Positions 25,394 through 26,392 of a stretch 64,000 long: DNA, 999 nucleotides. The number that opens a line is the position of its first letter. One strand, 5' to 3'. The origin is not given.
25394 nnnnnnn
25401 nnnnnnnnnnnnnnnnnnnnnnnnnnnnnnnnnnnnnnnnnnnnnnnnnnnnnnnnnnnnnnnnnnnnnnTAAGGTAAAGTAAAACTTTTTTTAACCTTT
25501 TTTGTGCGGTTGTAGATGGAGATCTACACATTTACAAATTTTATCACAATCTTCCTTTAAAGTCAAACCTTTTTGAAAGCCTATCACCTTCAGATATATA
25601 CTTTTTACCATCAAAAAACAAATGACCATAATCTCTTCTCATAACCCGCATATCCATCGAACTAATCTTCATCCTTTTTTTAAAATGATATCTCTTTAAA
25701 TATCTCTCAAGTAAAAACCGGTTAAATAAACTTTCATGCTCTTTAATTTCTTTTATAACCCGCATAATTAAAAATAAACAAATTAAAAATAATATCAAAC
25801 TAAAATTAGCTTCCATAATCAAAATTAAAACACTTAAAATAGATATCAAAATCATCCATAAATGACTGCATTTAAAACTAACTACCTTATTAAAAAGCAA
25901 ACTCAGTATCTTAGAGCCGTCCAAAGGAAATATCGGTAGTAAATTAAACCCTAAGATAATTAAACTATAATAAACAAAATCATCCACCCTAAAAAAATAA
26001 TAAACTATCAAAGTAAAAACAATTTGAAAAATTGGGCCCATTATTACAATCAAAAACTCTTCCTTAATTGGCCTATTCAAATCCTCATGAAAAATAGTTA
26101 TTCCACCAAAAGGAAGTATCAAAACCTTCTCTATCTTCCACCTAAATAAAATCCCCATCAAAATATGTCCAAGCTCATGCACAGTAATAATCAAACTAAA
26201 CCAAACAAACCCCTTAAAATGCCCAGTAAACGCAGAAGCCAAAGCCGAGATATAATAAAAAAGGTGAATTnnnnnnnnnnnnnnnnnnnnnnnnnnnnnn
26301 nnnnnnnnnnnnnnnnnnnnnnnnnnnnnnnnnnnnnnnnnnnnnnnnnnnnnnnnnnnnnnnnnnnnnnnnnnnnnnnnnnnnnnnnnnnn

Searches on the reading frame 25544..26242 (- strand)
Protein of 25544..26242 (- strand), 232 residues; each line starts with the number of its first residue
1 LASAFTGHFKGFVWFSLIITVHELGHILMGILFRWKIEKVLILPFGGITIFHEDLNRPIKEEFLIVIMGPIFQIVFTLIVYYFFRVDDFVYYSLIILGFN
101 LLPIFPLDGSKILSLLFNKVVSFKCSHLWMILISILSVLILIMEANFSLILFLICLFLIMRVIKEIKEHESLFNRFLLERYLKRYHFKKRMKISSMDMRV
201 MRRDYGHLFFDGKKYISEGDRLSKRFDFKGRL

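Call 70: search_protein_families(library=pfam, max_evalue=0.05, proteins=[window:25544-26242:-])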
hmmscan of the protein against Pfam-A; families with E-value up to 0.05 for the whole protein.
window:25544-26242:- (232 aa): 2 families
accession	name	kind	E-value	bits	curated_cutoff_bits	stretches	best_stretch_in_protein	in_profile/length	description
PF02163.28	Peptidase_M50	-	4.1e-16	59.4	27.2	2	12-84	3-100/221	Peptidase family M50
PF13398.12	Peptidase_M50B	-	0.015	15.5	26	1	17-95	23-99/201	Peptidase M50B-like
